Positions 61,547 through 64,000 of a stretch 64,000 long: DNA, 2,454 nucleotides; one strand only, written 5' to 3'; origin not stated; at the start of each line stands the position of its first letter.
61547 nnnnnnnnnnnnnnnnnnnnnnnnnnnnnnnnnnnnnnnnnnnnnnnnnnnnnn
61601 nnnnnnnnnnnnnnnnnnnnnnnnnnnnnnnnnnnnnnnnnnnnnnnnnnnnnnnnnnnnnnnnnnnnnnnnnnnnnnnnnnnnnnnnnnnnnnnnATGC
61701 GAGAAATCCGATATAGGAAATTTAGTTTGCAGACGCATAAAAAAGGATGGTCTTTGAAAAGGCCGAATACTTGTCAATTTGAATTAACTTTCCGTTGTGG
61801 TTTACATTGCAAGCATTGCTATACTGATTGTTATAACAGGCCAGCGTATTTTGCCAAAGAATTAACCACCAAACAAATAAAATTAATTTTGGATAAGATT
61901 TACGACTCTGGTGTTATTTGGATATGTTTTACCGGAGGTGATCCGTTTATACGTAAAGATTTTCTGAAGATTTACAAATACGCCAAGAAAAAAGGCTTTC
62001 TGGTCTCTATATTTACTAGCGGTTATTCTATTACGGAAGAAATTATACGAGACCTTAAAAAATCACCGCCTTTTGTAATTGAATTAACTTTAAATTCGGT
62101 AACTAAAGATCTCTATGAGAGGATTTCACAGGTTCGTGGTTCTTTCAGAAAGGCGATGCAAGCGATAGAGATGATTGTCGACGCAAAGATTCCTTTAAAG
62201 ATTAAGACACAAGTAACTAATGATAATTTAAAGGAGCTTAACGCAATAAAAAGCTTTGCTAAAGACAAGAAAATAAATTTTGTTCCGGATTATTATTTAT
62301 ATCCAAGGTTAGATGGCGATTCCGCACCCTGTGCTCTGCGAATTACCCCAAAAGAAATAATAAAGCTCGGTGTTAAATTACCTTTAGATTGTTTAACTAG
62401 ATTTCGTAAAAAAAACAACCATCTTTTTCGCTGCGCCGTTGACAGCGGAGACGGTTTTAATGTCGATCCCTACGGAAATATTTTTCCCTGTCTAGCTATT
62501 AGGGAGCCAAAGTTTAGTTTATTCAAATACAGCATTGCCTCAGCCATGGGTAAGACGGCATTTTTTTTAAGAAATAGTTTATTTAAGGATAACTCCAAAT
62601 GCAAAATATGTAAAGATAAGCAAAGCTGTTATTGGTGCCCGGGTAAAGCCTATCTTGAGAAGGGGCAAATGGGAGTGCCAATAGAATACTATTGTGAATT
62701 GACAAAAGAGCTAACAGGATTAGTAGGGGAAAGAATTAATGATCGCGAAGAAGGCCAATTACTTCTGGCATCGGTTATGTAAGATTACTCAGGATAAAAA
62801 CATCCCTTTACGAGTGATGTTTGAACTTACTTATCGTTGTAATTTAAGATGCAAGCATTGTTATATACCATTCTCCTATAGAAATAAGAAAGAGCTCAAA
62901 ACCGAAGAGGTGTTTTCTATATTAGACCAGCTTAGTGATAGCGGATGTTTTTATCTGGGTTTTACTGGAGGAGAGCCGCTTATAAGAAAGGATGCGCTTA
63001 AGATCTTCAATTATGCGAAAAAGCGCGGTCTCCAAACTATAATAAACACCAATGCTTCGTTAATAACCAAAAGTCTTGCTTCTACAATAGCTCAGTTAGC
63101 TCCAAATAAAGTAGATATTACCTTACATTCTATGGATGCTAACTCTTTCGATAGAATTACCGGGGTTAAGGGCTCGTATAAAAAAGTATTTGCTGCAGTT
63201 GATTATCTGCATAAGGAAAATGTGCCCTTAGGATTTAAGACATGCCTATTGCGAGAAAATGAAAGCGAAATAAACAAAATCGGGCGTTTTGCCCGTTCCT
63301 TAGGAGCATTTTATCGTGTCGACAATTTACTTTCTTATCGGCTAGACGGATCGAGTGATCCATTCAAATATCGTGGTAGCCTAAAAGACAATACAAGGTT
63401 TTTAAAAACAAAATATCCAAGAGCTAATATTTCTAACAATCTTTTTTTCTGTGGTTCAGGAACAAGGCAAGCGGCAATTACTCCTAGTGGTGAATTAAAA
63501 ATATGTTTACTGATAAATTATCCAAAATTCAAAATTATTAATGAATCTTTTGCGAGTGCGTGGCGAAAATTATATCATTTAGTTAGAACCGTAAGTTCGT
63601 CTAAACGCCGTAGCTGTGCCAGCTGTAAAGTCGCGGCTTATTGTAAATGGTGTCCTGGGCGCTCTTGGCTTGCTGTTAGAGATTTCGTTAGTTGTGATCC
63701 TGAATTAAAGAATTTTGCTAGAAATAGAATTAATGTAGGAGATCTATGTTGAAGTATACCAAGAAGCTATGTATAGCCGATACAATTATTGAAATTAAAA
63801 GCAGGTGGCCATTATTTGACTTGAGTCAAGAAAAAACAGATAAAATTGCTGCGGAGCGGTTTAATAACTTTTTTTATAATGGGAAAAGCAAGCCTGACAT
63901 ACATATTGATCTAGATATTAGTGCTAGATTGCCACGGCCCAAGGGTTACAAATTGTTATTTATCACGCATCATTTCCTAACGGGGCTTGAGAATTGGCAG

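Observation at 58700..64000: RiPP-like cluster: peptidase-fused nucleotidyltransferase, PqqD-type RRE and three tandem radical SAM/SPASM paralogs, with no precursor visible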

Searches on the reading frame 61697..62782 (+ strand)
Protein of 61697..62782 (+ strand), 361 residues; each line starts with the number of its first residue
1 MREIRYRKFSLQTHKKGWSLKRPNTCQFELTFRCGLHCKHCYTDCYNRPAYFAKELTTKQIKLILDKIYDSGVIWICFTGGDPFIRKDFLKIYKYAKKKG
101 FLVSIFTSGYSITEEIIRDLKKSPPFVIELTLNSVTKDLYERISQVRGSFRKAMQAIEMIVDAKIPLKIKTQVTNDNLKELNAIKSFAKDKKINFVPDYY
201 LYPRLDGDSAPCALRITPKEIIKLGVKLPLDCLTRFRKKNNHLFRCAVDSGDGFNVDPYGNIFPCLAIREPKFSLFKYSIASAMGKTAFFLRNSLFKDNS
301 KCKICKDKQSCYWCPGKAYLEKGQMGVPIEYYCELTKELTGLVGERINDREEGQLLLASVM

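Call 3: search_protein_families(library=pfam, proteins=[window:61697-62782:+], max_evalue=0.01)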
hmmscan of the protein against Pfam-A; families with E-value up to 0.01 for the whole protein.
window:61697-62782:+ (361 aa): 2 families
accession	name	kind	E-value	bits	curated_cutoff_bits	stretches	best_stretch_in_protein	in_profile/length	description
PF04055.27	Radical_SAM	-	7.4e-22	78.7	29.5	1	29-167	2-144/166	Radical SAM superfamily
PF13353.11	Fer4_12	-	5.4e-06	27.2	22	1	34-114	15-96/137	4Fe-4S single cluster domain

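Call 4: search_protein_families(library=ncbifam, proteins=[window:61697-62782:+], max_evalue=0.01)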
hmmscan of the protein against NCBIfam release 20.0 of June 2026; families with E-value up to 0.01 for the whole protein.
window:61697-62782:+ (361 aa): 67 families (the best 25 are shown)
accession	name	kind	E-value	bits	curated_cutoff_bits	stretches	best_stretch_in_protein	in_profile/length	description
TIGR04055.1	rSAM_NirJ2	equivalog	3.6e-30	105.6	500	1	29-189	5-162/326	putative heme d1 biosynthesis radical SAM protein NirJ2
TIGR04053.2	TIGR04053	equivalog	5.2e-30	104.9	395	1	21-201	5-186/366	TIGR04053 family radical SAM/SPASM domain-containing protein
TIGR04545.1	rSAM_ahbD_hemeb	equivalog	8.4e-30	104.4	500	1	28-189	4-163/339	heme b synthase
TIGR03962.1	mycofact_rSAM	equivalog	4.4e-26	91.9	265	1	20-191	8-176/339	mycofactocin radical SAM maturase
TIGR04051.1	rSAM_NirJ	equivalog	8e-26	90.8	515.45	1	28-194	6-169/354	heme d1 biosynthesis radical SAM protein NirJ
TIGR04054.1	rSAM_NirJ1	equivalog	8.6e-26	90.4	650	1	4-201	17-210/387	putative heme d1 biosynthesis radical SAM protein NirJ1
TIGR04546.1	rSAM_ahbC_deAc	equivalog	9.5e-25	87.2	650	1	11-201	26-213/390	12,18-didecarboxysiroheme deacetylase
TIGR02109.1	PQQ_syn_pqqE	equivalog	3.5e-24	85.4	381.35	1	22-190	5-171/358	pyrroloquinoline quinone biosynthesis protein PqqE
TIGR04303.1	GeoRSP_rSAM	equivalog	2.2e-20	73.5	400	1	20-195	1-171/325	GeoRSP system radical SAM/SPASM protein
NF045574.1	sacti_mat_StsB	exception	3.7e-20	72.2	625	1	26-195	98-263/466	StsB family radical SAM/SPASM domain sactipeptide maturase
TIGR04133.1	rSAM_w_lipo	hypoth_equivalog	4.2e-20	72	425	1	18-187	18-188/350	TIGR04133 family radical SAM/SPASM protein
TIGR04347.1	pseudo_SAM_Halo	equivalog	1.3e-19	70.8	525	1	26-195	40-206/390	TIGR04347 family pseudo-SAM/SPASM protein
TIGR02668.1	moaA_archaeal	equivalog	5.6e-19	68.2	325.25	1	28-192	14-177/303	GTP 3',8-cyclase MoaA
NF050035.1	rSAM_WgK_link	exception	2.2e-18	66.4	650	1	23-193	8-176/367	radical SAM/SPASM peptide maturase WgkB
TIGR04251.1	SCM_rSAM_ScmF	equivalog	7.4e-18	65.1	400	1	25-190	5-171/353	SynChlorMet cassette radical SAM/SPASM protein ScmF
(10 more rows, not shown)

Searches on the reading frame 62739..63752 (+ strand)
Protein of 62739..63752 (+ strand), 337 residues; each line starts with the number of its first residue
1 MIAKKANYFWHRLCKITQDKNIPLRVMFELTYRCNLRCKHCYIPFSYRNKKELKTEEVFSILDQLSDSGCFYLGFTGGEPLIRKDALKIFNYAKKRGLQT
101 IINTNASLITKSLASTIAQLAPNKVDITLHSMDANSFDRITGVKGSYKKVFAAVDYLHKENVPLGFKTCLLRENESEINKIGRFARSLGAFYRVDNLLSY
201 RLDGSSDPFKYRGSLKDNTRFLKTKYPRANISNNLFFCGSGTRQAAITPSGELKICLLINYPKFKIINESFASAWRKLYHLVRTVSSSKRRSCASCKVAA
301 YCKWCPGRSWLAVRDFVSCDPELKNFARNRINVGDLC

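Call 3: search_protein_families(library=pfam, proteins=[window:62739-63752:+], max_evalue=0.01)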
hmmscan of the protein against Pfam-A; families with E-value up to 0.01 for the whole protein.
window:62739-63752:+ (337 aa): 2 families
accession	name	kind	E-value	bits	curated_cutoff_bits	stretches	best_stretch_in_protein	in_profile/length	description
PF04055.27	Radical_SAM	-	4.8e-26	92.3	29.5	1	29-184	2-165/166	Radical SAM superfamily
PF13353.11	Fer4_12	-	7.9e-06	26.7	22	1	33-115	14-100/137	4Fe-4S single cluster domain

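Call 4: search_protein_families(library=ncbifam, proteins=[window:62739-63752:+], max_evalue=0.01)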
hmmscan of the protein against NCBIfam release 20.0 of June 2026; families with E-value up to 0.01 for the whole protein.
window:62739-63752:+ (337 aa): 88 families (the best 25 are shown)
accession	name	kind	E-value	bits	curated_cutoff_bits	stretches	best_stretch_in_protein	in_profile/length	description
TIGR04055.1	rSAM_NirJ2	equivalog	2.3e-37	129.3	500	2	28-191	4-167/326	putative heme d1 biosynthesis radical SAM protein NirJ2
TIGR03962.1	mycofact_rSAM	equivalog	7.9e-34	117.3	265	1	21-197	9-185/339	mycofactocin radical SAM maturase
TIGR04545.1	rSAM_ahbD_hemeb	equivalog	3.8e-32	112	500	1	26-191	2-168/339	heme b synthase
TIGR04546.1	rSAM_ahbC_deAc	equivalog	1.2e-29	103.3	650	1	13-182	30-197/390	12,18-didecarboxysiroheme deacetylase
TIGR02109.1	PQQ_syn_pqqE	equivalog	2.1e-29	102.6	381.35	1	21-190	4-174/358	pyrroloquinoline quinone biosynthesis protein PqqE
TIGR04051.1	rSAM_NirJ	equivalog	3e-28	98.8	515.45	1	26-182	4-160/354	heme d1 biosynthesis radical SAM protein NirJ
NF045574.1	sacti_mat_StsB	exception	3.7e-27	95.3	625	1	17-188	89-259/466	StsB family radical SAM/SPASM domain sactipeptide maturase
TIGR04054.1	rSAM_NirJ1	equivalog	6.4e-26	90.9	650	1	26-184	38-196/387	putative heme d1 biosynthesis radical SAM protein NirJ1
TIGR04303.1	GeoRSP_rSAM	equivalog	6.5e-25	88.4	400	1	22-188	3-167/325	GeoRSP system radical SAM/SPASM protein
NF050035.1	rSAM_WgK_link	exception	1.2e-23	83.8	650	1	21-185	6-171/367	radical SAM/SPASM peptide maturase WgkB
TIGR04053.2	TIGR04053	equivalog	1.8e-23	83.4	395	1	21-190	5-178/366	TIGR04053 family radical SAM/SPASM domain-containing protein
TIGR02668.1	moaA_archaeal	equivalog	3.9e-23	81.9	325.25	1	28-187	14-175/303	GTP 3',8-cyclase MoaA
NF001199.0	PRK00164.2-1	equivalog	4.5e-23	81.8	231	1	28-199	16-189/308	GTP 3',8-cyclase MoaA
TIGR04133.1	rSAM_w_lipo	hypoth_equivalog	6.2e-23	81.3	425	2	15-187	14-191/350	TIGR04133 family radical SAM/SPASM protein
TIGR04251.1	SCM_rSAM_ScmF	equivalog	9e-23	81.2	400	1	26-191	6-175/353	SynChlorMet cassette radical SAM/SPASM protein ScmF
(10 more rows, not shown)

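Call 6: find_encoding_contigs(protein=window:62739-63752:+, flank=10000, max_places=6)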
Protein window:62739-63752:+ (337 aa): no gene with exactly this product is on record in the collection.

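Call 19: find_related_loci(query=window:62739-63752:+, collection=metagenome_contigs, flank=10000)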
Query window:62739-63752:+ (337 aa) in metagenome_contigs; peptide patterns used: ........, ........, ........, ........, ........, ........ (x = any residue, [..] = any of these).
262 stretches matched a pattern; 2 encode a relative of the query (tblastn E <= 1e-3); 2 distinct loci.
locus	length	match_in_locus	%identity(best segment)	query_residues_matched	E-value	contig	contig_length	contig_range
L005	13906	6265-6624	28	23-150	2e-7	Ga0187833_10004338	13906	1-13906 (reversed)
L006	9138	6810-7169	27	23-150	9e-7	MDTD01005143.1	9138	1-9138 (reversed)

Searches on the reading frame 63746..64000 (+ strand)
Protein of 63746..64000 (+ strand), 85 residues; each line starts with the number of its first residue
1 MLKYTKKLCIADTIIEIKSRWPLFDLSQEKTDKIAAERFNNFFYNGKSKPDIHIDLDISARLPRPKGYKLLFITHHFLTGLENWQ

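Call 18: search_protein_families(library=ncbifam, proteins=[window:63746-64000:+], max_evalue=1)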
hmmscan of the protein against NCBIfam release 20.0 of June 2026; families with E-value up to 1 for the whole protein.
seq(85 aa): 0 families

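Call 23: search_protein_families(library=pfam, proteins=[window:63746-64000:+], max_evalue=1)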
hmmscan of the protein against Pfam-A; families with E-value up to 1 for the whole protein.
seq(85 aa): 0 families
